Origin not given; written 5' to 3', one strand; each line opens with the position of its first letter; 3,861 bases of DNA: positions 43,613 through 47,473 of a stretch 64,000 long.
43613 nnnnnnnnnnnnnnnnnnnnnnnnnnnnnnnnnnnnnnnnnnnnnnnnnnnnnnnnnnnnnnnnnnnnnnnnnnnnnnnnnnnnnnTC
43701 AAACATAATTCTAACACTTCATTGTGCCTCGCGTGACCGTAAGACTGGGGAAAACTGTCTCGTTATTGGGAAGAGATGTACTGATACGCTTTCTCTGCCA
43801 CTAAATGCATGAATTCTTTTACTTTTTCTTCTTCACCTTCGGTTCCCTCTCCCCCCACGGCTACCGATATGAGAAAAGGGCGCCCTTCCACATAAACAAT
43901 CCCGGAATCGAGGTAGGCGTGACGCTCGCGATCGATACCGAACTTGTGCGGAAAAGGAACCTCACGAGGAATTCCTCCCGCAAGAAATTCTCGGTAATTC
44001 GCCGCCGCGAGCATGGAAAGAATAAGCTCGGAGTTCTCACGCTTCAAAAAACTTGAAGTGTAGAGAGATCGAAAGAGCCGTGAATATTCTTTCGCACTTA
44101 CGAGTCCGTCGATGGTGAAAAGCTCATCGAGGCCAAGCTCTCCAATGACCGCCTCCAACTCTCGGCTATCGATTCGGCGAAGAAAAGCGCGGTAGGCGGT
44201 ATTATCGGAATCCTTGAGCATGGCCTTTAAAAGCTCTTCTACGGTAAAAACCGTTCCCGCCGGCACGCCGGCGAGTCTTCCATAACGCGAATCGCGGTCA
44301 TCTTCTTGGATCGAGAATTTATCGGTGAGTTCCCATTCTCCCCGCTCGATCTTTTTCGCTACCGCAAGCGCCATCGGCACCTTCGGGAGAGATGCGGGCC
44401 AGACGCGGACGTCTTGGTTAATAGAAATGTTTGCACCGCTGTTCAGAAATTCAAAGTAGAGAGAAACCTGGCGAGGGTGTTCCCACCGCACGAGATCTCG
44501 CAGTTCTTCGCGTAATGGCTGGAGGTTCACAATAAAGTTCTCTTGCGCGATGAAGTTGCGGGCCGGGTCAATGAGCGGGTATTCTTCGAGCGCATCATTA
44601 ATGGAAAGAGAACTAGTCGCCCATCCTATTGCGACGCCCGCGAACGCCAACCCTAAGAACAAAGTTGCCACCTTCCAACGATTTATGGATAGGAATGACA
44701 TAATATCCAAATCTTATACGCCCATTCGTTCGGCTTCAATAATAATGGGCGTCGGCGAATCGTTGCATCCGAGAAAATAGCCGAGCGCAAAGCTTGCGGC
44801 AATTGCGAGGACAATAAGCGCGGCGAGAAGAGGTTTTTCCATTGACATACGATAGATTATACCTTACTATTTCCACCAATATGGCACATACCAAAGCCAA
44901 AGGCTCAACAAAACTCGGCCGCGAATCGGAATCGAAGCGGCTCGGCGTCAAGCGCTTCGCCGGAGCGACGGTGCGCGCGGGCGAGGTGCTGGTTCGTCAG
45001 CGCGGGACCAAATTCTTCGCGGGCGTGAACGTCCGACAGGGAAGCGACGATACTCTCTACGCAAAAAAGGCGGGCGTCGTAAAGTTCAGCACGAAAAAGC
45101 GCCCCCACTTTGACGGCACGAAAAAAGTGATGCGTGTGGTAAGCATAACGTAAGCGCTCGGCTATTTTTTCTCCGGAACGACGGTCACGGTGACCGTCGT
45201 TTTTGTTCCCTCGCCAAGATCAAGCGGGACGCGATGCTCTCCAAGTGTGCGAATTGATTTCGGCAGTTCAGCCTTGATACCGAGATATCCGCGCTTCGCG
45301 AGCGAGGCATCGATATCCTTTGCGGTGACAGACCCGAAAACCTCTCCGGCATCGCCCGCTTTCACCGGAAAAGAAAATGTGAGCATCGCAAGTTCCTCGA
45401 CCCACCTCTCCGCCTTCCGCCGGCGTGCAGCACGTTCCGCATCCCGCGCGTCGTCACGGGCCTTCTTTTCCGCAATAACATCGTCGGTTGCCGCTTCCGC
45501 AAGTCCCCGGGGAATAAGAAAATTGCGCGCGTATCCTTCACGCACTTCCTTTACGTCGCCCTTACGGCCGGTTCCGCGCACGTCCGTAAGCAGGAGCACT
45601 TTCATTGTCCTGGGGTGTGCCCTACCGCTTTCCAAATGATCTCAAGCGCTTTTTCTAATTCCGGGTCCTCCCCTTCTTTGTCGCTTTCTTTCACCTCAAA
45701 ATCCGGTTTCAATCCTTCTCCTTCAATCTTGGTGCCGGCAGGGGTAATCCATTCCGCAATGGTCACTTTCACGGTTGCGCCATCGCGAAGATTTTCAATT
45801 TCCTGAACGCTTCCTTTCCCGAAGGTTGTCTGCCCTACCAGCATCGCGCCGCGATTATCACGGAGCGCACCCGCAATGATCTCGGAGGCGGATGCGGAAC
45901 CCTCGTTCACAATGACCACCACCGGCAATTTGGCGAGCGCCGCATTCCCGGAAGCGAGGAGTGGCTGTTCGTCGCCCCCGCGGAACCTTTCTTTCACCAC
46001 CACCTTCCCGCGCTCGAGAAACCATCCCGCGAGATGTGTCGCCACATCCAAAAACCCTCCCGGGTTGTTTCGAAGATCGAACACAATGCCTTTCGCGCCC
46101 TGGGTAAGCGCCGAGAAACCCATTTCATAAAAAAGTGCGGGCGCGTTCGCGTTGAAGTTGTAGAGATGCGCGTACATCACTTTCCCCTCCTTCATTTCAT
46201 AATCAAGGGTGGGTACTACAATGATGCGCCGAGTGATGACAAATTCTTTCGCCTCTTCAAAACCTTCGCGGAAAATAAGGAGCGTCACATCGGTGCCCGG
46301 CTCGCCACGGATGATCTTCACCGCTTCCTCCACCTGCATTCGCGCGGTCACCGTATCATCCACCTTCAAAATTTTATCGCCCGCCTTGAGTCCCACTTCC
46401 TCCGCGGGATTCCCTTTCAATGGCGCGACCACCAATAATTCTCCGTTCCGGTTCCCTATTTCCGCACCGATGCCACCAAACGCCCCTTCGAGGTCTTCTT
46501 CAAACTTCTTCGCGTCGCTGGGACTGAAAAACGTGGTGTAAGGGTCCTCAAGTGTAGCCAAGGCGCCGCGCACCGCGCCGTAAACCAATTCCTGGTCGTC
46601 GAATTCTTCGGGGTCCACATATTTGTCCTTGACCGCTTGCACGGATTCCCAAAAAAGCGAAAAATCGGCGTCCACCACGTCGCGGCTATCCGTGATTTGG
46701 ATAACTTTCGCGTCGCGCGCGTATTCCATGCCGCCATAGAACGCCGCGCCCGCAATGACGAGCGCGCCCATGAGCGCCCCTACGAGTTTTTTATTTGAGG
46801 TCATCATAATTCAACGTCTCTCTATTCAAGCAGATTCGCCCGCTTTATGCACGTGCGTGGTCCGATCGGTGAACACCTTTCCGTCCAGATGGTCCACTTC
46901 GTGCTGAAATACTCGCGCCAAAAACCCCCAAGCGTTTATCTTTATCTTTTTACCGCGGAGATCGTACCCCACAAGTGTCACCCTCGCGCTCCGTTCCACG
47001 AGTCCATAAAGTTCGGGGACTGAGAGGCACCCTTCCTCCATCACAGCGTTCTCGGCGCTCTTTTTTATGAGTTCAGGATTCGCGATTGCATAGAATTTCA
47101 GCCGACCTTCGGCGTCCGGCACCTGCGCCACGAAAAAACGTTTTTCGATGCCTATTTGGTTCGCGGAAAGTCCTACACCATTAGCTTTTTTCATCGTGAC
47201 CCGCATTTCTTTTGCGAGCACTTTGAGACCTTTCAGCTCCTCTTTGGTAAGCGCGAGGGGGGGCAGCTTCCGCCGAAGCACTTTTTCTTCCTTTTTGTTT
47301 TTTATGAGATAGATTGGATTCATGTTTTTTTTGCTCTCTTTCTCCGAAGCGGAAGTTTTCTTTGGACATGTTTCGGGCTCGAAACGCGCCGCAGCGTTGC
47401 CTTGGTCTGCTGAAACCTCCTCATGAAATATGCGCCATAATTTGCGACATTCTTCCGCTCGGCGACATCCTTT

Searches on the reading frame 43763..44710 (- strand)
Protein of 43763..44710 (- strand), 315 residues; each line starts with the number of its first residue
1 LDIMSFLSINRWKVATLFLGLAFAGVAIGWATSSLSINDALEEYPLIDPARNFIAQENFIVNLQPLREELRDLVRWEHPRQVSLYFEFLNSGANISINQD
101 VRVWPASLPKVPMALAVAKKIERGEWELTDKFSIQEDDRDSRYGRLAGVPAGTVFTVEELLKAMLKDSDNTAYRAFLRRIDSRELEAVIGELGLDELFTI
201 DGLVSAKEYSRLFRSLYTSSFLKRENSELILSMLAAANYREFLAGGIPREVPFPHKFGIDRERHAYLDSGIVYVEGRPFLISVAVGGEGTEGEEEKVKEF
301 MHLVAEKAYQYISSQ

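Call 60: search_protein_families(library=pfam, max_evalue=0.001, proteins=[window:43763-44710:-])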
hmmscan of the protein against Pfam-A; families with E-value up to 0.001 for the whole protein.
window:43763-44710:- (315 aa): 1 family
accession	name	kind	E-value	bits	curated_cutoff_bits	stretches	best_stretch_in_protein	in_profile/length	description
PF13354.11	Beta-lactamase2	-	5.1e-37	127.7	22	1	83-284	1-213/214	Beta-lactamase enzyme family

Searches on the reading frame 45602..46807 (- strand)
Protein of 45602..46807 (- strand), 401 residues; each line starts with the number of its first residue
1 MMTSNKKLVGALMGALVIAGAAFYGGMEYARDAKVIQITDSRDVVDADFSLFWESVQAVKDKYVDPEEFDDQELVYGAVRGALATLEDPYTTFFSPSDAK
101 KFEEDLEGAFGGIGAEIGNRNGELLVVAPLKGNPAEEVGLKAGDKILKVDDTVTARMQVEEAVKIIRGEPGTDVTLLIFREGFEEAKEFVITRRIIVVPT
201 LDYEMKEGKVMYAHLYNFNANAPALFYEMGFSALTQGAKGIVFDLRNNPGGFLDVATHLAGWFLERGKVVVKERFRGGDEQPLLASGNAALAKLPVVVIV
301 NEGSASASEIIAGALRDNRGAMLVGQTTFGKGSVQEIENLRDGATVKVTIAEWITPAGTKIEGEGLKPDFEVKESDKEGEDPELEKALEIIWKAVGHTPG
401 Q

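Call 60: search_protein_families(library=pfam, max_evalue=0.001, proteins=[window:45602-46807:-])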
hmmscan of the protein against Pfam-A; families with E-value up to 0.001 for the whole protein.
window:45602-46807:- (401 aa): 5 families
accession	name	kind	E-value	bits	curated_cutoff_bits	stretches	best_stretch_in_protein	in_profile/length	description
PF03572.23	Peptidase_S41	-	1.4e-43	148.8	24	1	210-372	2-165/165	Peptidase family S41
PF17820.7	PDZ_6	-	1.4e-10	41.1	27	1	126-178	2-52/54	PDZ domain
PF13180.12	PDZ_2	-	2.1e-09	38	27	1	111-182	1-71/80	PDZ domain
PF00595.29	PDZ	-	2.3e-09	37.9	23.2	1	112-178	11-80/81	PDZ domain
PF22694.1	CtpB_N-like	-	2.3e-08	34.8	27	1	16-93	1-80/85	Activating protease CtpB N-terminal domain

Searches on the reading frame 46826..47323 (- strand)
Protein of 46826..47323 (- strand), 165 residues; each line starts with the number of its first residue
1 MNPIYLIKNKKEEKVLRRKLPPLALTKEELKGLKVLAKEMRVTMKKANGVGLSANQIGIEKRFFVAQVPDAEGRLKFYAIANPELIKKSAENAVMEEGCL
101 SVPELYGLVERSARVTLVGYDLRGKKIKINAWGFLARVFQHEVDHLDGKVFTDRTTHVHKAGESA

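Call 60: search_protein_families(library=pfam, max_evalue=0.001, proteins=[window:46826-47323:-])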
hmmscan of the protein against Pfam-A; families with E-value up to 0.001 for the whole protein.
window:46826-47323:- (165 aa): 1 family
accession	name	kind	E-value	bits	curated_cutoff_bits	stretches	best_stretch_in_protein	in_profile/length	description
PF01327.26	Pep_deformylase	-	1.9e-43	148.2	22.8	1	12-159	8-154/156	Polypeptide deformylase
